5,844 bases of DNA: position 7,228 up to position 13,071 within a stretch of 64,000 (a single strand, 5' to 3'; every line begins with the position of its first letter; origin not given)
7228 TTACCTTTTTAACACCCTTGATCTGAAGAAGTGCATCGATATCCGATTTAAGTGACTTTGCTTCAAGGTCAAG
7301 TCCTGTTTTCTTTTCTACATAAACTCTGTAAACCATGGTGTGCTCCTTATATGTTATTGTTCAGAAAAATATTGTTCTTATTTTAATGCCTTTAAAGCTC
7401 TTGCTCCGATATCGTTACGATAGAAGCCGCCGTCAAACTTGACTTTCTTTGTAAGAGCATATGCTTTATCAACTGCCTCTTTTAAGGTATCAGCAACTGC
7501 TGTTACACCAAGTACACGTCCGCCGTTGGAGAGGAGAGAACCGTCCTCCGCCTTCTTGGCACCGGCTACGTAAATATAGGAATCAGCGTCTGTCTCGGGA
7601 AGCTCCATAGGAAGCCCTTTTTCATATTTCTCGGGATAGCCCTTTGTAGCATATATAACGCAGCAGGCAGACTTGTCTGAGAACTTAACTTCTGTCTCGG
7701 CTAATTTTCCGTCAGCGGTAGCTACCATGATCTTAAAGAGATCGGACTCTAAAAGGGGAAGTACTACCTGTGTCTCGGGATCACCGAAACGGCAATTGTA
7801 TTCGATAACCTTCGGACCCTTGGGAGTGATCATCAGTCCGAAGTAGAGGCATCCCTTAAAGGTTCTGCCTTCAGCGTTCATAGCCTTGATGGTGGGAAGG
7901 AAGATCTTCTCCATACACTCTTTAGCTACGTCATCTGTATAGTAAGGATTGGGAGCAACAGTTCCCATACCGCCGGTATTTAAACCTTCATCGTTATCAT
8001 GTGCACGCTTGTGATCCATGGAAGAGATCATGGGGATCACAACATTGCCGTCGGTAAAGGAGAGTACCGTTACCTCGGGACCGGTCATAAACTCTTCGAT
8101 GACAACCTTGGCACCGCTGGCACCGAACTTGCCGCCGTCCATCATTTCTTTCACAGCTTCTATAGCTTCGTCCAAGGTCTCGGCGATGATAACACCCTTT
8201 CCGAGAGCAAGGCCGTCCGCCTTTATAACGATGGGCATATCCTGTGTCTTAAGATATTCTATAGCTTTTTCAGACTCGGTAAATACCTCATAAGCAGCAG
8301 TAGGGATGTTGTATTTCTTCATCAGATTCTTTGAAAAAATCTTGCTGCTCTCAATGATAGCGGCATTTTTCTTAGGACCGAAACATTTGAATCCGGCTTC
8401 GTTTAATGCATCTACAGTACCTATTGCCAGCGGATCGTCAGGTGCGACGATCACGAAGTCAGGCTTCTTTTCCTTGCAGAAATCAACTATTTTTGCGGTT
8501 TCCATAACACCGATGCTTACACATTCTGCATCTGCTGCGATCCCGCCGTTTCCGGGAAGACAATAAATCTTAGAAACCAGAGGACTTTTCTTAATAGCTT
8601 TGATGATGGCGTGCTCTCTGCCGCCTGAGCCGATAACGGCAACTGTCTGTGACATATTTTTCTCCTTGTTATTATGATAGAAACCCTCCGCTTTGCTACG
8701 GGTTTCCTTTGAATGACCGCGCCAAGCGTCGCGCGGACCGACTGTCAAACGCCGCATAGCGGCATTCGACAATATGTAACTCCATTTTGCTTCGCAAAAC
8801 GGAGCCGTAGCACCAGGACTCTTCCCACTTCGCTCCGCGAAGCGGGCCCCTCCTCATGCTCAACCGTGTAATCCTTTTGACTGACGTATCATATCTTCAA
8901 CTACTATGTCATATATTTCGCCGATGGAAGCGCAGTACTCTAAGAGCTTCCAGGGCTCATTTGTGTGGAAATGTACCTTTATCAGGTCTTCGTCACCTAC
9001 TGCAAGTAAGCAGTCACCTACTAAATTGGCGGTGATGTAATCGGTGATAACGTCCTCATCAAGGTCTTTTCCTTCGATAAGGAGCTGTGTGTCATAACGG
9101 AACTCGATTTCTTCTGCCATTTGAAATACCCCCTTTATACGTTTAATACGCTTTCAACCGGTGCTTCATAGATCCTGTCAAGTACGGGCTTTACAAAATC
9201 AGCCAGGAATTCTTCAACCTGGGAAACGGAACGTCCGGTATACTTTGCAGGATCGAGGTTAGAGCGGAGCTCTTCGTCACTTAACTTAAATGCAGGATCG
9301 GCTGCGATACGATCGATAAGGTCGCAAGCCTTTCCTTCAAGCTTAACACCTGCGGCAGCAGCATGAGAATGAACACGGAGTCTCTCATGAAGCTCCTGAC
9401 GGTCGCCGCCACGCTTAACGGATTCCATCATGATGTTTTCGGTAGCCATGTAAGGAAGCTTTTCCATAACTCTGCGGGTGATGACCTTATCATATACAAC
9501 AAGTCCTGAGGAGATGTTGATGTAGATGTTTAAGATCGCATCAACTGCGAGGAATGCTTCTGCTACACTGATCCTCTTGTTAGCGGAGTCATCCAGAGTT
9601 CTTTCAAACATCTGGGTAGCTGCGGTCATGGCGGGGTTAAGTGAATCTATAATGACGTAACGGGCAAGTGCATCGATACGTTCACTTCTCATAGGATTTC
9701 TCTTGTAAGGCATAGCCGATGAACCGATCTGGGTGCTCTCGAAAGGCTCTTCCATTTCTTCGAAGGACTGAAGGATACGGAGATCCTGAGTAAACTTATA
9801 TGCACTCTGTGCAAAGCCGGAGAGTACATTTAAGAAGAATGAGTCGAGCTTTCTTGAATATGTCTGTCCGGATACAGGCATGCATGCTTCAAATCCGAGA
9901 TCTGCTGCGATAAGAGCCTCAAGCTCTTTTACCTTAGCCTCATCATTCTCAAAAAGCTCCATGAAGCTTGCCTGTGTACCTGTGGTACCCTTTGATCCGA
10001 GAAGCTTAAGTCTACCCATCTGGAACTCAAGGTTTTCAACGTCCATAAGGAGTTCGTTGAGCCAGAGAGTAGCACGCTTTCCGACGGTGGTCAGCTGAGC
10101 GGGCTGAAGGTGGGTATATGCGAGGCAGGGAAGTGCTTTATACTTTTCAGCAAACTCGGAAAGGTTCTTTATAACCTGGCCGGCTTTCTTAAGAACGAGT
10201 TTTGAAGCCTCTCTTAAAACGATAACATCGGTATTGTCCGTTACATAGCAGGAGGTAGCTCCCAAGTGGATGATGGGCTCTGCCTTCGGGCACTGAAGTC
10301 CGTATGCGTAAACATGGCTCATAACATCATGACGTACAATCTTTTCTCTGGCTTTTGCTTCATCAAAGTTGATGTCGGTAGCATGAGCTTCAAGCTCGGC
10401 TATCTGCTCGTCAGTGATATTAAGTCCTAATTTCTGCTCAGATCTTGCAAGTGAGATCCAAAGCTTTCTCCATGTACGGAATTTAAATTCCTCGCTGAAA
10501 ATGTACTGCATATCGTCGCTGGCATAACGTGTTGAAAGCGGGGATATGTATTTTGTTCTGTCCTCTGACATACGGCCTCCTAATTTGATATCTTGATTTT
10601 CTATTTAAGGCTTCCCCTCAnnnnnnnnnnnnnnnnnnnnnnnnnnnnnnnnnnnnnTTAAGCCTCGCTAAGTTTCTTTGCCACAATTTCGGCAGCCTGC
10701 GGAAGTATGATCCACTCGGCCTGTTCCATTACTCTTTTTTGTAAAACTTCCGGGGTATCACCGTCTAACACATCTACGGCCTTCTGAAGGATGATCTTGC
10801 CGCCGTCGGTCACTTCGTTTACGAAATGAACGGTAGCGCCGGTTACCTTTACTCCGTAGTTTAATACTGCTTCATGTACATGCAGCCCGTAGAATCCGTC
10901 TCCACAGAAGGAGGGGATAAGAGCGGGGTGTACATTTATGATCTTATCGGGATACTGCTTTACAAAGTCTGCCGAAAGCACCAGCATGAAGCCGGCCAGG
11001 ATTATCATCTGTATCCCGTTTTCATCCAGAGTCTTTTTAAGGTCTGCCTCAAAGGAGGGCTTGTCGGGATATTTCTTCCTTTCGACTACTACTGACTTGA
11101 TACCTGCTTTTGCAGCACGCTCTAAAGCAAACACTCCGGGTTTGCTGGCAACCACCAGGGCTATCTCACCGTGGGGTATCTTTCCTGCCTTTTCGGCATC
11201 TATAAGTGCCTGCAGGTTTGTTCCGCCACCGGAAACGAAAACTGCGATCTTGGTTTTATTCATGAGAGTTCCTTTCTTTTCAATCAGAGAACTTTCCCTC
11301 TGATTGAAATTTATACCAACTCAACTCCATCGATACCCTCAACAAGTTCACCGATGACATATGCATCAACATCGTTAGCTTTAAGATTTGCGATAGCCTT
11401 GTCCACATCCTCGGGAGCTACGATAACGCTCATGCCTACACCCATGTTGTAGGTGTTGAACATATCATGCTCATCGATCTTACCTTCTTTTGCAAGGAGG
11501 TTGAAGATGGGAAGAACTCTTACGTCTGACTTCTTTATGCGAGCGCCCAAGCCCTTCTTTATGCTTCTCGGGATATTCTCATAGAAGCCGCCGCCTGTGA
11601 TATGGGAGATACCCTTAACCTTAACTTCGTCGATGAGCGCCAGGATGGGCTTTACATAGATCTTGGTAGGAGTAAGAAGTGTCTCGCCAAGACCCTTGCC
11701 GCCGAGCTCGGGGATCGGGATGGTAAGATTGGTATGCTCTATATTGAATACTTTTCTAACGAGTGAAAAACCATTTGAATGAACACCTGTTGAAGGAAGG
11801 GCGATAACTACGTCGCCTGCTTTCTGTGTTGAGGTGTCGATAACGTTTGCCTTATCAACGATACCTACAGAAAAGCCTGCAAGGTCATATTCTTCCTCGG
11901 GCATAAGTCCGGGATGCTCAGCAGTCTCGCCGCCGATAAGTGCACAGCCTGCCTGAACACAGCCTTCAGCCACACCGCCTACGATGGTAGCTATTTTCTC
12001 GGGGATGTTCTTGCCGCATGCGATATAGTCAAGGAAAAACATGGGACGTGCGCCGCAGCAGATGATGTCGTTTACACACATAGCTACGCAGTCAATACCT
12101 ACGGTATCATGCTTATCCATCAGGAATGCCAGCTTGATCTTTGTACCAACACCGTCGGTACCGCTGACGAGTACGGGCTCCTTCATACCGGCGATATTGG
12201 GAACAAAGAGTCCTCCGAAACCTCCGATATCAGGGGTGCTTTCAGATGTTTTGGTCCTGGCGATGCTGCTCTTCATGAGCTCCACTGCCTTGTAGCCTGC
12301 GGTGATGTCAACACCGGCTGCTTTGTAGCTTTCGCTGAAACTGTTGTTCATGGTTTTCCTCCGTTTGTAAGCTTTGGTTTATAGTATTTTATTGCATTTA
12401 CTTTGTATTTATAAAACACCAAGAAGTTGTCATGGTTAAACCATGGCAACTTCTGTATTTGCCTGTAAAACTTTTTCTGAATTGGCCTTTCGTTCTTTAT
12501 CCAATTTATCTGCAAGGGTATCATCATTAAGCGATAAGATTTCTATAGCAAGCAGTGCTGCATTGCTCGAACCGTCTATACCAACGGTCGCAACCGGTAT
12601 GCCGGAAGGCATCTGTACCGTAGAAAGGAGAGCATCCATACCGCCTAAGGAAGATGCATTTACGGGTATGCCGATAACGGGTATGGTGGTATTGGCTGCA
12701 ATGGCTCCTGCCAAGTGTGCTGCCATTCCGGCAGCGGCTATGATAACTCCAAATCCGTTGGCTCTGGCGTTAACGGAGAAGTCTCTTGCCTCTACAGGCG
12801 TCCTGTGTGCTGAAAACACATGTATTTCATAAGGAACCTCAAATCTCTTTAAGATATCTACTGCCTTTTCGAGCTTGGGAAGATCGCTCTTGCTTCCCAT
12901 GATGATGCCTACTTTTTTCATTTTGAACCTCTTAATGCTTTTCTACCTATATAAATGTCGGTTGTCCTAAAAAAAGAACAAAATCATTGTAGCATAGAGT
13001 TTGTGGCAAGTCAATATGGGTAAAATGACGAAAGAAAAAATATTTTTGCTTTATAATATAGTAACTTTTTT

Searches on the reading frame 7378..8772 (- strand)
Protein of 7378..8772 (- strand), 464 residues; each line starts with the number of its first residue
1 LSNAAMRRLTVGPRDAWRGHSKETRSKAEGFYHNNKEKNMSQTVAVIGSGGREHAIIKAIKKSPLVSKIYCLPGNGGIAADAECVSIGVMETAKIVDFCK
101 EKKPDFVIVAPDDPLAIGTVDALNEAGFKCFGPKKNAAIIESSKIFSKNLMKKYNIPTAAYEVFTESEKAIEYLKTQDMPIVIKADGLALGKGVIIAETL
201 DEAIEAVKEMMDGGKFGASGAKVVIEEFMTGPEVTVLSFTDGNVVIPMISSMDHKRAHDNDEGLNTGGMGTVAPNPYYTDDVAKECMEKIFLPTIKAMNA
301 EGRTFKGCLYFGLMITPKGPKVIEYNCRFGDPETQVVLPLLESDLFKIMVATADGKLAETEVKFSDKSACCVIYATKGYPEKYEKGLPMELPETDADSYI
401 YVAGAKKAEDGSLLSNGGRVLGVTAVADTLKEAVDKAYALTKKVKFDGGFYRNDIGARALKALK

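Call 14: search_protein_families(library=pfam, proteins=[window:7378-8772:-], max_evalue=0.01)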
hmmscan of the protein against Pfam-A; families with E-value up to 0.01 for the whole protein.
window:7378-8772:- (464 aa): 9 families
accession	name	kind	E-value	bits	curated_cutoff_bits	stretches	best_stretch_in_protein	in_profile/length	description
PF01071.24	GARS_A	-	1e-77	260.8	27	1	142-334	1-194/194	Phosphoribosylglycinamide synthetase, ATP-grasp (A) domain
PF02844.21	GARS_N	-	1.6e-34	119.1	29.5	1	43-141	2-100/100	Phosphoribosylglycinamide synthetase, N domain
PF02843.22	GARS_C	-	1.6e-28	99.3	34.8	1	369-458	1-92/92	Phosphoribosylglycinamide synthetase, C domain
PF02786.22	CPSase_L_D2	-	3.6e-09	36.9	19.8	1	145-328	3-179/211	Carbamoyl-phosphate synthase L chain, ATP binding domain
PF02222.28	ATP-grasp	-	1.1e-05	25.6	27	1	150-237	2-85/179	ATP-grasp domain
PF08442.15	ATP-grasp_2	-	0.0005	20.2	29.5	1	147-212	7-77/202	ATP-grasp domain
PF13535.11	ATP-grasp_4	-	0.0018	18.4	27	1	178-260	2-94/160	ATP-grasp domain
PF13549.11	ATP-grasp_5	-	0.0063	16.3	27.6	0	147-186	15-54/221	ATP-grasp domain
PF08443.16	RimK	-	0.0094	16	21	0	143-206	3-68/188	RimK-like ATP-grasp domain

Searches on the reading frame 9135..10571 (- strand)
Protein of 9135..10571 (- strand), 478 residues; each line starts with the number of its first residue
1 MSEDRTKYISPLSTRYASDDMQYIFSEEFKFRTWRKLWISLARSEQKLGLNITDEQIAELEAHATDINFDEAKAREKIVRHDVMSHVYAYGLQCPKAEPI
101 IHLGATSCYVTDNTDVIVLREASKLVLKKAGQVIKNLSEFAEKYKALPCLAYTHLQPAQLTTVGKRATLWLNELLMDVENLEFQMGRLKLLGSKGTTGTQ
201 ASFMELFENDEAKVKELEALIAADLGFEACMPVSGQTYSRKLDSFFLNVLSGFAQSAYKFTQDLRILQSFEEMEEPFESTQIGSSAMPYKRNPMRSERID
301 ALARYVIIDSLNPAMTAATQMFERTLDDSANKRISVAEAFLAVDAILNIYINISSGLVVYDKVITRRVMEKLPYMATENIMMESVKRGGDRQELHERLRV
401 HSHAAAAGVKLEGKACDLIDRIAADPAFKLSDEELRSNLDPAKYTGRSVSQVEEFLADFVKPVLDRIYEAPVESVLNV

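Call 14: search_protein_families(library=pfam, proteins=[window:9135-10571:-], max_evalue=0.01)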
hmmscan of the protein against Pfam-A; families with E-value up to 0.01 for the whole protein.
window:9135-10571:- (478 aa): 2 families
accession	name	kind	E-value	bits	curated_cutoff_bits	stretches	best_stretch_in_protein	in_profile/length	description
PF00206.25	Lyase_1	-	3.6e-26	92.7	27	1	56-306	68-310/312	Lyase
PF10397.14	ADSL_C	-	6.2e-22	78.2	32.7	1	373-455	1-79/79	Adenylosuccinate lyase C-terminus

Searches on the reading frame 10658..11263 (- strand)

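Call 14: search_protein_families(library=pfam, proteins=[window:10658-11263:-], max_evalue=0.01)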
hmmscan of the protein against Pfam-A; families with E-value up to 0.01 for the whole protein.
window:10658-11263:- (201 aa): 1 family
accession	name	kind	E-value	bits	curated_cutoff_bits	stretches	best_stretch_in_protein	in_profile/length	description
PF00551.24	Formyl_trans_N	-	3.8e-49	167.3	26.1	1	5-186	2-177/181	Formyl transferase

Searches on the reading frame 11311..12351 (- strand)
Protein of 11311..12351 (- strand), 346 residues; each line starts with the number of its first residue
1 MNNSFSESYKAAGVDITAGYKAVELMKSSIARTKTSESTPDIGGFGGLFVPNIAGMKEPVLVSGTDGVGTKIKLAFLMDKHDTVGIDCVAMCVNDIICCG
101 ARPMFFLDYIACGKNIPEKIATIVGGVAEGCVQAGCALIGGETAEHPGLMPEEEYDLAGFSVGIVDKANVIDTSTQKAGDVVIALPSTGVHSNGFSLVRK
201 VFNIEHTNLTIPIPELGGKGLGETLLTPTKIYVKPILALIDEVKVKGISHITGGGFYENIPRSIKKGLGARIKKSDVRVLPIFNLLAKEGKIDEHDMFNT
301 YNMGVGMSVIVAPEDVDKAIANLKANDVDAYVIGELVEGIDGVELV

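Call 14: search_protein_families(library=pfam, proteins=[window:11311-12351:-], max_evalue=0.01)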
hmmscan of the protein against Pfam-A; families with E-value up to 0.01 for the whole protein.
window:11311-12351:- (346 aa): 2 families
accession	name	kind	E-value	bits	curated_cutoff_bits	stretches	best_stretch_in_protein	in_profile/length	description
PF02769.27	AIRS_C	-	9.4e-34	117.3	23.1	1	177-339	1-148/156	AIR synthase related protein, C-terminal domain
PF00586.29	AIRS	-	6e-26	91.5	24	1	60-165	14-112/112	AIR synthase related protein, N-terminal domain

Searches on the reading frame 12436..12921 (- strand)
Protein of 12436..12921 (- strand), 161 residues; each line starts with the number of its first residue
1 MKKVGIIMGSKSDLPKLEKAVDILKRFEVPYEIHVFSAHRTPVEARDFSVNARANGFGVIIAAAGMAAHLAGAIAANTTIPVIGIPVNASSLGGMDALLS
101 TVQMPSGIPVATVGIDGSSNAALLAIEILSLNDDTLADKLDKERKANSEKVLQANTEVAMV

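Call 14: search_protein_families(library=pfam, proteins=[window:12436-12921:-], max_evalue=0.01)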
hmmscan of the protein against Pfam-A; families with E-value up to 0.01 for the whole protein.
window:12436-12921:- (161 aa): 1 family
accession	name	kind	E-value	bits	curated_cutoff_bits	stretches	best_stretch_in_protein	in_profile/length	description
PF00731.26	AIRC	-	9.6e-62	207.3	30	1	3-149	1-147/148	AIR carboxylase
